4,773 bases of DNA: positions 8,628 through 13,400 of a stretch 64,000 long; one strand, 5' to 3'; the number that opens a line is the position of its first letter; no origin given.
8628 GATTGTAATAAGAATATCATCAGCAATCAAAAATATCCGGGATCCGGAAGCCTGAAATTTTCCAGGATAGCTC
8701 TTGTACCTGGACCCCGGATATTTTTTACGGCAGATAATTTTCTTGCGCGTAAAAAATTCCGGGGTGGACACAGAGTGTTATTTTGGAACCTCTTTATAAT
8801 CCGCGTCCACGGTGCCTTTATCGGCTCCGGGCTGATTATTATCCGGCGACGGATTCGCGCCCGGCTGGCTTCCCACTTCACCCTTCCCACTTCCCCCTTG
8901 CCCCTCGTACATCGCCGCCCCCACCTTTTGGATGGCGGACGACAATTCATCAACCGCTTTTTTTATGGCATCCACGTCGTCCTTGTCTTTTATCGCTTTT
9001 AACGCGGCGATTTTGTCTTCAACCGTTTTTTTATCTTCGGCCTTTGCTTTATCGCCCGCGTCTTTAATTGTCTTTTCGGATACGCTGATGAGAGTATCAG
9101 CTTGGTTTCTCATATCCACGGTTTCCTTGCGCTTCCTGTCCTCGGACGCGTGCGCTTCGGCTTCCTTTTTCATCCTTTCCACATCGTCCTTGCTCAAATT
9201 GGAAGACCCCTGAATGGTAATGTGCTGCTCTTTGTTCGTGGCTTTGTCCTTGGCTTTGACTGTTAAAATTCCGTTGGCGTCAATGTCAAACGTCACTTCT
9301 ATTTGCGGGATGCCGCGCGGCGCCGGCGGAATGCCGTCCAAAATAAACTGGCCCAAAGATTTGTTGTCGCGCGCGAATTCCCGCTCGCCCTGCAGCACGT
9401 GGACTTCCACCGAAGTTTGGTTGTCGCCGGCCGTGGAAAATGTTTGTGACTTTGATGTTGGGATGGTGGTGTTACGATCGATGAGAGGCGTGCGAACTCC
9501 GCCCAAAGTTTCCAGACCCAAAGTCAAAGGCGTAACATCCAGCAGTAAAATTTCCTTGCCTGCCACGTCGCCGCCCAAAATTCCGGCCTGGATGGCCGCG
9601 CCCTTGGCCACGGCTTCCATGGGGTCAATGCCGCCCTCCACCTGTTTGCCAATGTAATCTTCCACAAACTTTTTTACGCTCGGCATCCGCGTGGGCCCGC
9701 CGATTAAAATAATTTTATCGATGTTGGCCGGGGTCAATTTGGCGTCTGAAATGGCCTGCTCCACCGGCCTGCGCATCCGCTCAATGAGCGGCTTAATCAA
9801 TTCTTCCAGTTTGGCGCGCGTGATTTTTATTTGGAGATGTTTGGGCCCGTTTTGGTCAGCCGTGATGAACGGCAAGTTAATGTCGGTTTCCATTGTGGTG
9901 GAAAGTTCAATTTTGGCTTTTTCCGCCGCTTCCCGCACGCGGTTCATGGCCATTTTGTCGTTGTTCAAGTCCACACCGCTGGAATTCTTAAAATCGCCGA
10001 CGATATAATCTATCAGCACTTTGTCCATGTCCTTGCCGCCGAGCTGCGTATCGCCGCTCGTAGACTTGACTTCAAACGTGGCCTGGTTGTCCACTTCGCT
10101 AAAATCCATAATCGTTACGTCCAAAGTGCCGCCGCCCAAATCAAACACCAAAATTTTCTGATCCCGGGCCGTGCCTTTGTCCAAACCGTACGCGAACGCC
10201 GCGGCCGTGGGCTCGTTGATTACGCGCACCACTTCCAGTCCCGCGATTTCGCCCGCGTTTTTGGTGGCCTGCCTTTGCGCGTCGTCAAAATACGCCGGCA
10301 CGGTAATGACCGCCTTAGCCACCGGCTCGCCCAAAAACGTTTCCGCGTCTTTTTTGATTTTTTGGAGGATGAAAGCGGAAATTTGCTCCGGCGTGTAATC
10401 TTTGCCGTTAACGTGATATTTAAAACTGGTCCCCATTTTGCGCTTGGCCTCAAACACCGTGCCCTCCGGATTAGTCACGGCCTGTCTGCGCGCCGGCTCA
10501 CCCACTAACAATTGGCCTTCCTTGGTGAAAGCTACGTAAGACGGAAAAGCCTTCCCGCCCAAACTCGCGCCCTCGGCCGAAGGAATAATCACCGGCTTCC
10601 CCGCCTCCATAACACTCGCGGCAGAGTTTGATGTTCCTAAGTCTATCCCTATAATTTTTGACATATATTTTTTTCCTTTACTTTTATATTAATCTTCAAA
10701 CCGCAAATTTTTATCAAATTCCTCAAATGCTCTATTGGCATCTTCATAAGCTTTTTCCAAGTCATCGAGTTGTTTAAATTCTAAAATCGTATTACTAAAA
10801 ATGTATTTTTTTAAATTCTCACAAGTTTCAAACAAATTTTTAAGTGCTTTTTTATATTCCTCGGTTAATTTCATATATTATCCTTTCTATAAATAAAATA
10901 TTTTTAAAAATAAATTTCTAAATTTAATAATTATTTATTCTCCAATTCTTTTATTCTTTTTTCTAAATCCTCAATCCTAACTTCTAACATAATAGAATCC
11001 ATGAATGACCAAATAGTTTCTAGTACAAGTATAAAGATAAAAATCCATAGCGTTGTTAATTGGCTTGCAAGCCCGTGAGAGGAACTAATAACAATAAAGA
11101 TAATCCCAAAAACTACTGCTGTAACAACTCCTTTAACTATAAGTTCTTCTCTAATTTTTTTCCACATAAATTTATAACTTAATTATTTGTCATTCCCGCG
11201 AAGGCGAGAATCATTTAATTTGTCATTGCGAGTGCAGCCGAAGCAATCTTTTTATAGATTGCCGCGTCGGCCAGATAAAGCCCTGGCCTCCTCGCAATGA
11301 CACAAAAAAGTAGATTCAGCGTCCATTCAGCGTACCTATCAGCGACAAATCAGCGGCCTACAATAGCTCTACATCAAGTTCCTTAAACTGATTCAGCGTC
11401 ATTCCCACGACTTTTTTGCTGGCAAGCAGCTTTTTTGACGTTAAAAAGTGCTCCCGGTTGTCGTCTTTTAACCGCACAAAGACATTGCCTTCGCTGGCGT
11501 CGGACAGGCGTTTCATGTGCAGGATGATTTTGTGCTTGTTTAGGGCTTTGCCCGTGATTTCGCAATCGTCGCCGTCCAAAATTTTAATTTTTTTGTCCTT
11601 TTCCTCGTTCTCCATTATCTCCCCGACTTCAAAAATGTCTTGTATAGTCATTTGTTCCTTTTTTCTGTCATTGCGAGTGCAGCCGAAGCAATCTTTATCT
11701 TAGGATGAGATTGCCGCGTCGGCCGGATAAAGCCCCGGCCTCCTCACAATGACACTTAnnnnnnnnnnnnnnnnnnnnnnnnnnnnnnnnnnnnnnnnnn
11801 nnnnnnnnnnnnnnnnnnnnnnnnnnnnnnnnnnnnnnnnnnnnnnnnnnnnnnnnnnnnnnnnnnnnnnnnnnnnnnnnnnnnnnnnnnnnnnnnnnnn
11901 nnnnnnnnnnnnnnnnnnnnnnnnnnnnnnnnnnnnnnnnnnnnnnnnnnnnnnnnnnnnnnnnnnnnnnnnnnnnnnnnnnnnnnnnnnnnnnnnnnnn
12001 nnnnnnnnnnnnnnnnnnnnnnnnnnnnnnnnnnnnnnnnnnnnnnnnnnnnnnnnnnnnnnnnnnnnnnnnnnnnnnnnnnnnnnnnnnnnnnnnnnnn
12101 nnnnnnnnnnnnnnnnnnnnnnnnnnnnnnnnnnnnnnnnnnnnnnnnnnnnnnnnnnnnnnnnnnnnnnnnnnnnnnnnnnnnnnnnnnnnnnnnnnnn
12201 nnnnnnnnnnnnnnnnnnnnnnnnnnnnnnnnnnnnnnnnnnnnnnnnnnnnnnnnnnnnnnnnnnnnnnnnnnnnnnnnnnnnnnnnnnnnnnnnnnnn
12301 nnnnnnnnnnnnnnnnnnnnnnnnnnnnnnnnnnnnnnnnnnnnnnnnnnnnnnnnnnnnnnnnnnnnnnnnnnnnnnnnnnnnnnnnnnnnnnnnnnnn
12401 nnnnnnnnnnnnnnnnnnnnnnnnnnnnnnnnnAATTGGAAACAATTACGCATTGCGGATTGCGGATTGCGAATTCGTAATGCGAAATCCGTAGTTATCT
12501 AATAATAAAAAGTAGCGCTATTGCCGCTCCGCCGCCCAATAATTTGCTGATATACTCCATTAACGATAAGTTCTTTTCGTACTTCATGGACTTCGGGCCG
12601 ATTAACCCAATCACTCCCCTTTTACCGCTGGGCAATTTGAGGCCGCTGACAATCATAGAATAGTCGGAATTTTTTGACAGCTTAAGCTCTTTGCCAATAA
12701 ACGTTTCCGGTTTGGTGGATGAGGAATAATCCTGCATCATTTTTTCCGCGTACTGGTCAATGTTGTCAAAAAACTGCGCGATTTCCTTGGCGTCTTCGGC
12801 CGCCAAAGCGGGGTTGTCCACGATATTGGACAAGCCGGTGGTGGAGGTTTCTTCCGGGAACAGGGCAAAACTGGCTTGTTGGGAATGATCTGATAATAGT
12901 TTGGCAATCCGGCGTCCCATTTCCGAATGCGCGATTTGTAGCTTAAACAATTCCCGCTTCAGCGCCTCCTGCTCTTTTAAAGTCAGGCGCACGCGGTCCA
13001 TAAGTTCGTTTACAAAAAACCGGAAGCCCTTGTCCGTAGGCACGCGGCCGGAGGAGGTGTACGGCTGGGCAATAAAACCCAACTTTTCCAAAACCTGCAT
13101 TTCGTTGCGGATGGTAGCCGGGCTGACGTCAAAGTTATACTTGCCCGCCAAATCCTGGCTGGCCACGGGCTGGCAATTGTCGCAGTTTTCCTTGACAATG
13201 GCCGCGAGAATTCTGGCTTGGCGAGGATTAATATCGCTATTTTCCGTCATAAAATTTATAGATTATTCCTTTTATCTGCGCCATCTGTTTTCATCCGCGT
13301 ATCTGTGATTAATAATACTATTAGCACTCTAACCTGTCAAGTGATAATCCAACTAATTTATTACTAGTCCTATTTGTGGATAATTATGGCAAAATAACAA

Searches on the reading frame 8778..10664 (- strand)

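Call 14: search_protein_families(library=pfam, proteins=[window:8778-10664:-], max_evalue=0.001)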
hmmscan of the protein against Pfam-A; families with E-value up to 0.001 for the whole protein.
window:8778-10664:- (628 aa): 2 families
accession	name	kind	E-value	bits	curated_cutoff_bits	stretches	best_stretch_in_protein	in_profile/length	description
PF00012.26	HSP70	-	8.1e-224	744.7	20.6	2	82-587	100-599/599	Hsp70 protein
PF06723.19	MreB_Mbl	-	1.8e-16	60.3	27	1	4-358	3-317/327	MreB/Mbl protein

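Call 82: search_protein_families(library=pfam, proteins=[L004:2038-3039:+], max_evalue=0.1)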
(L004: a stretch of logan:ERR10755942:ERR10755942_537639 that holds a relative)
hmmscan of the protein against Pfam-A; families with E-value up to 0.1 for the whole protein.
L004:2038-3039:+ (333 aa): 15 families
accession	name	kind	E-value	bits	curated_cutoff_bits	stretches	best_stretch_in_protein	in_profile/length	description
PF13551.12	HTH_29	-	1.2e-05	25.8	28.1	0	80-99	19-38/64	Winged helix-turn helix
PF01978.25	TrmB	-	3.4e-05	24.1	25.6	0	80-97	29-46/68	Sugar-specific transcriptional regulator TrmB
PF01710.22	HTH_Tnp_IS630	-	6.5e-05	23.4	21.3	0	210-265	6-59/119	Transposase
PF09339.16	HTH_IclR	-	7.2e-05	22.9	22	0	80-95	25-40/52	IclR helix-turn-helix domain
PF04967.18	HTH_10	-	0.00021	21.4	23.1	0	229-247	30-48/53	HTH DNA binding domain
PF01381.28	HTH_3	-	0.001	19.5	23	0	228-245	15-32/55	Helix-turn-helix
PF13384.12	HTH_23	-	0.0013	18.9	24.6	0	288-318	6-36/50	Homeodomain-like domain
PF01527.26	HTH_Tnp_1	-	0.0016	19.1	24.1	0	204-271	4-68/75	Transposase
PF12728.13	HTH_17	-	0.0032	18.1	27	0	228-262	7-38/51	Helix-turn-helix domain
PF02796.21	HTH_7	-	0.0042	17.6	23.8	1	78-95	26-43/45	Helix-turn-helix domain of resolvase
PF13556.12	HTH_30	-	0.008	16.4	27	0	70-101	9-40/59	PucR C-terminal helix-turn-helix domain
PF02001.22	DUF134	-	0.021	15.8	27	0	301-330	52-81/98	Protein of unknown function DUF134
PF13518.12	HTH_28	-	0.028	14.9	25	0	291-319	4-31/52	Helix-turn-helix domain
PF08281.18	Sigma70_r4_2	-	0.049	13.7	25.7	0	228-248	32-52/54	Sigma-70, region 4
PF13916.11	Phostensin_N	-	0.069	14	23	0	17-58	34-75/86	PP1-regulatory protein, Phostensin N-terminal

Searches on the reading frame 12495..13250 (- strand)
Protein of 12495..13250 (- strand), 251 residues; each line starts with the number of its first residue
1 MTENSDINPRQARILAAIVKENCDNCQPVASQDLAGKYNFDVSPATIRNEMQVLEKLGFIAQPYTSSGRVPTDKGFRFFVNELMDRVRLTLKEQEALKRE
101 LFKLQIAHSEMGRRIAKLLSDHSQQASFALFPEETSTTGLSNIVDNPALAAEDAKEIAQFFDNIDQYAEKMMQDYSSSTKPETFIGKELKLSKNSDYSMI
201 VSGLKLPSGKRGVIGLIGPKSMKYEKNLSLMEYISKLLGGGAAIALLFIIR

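Call 89: search_protein_families(library=pfam, proteins=[window:12495-13250:-], max_evalue=0.001)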
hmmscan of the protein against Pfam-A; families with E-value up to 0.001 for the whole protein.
window:12495-13250:- (251 aa): 2 families
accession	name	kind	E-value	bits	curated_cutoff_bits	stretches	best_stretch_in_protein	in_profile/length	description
PF01628.27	HrcA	-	4.9e-17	63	22.2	1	91-226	87-213/215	HrcA protein C terminal domain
PF03444.21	HrcA_DNA-bdg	-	5.6e-05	23.2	21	1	9-78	4-72/79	Winged helix-turn-helix transcription repressor, HrcA DNA-binding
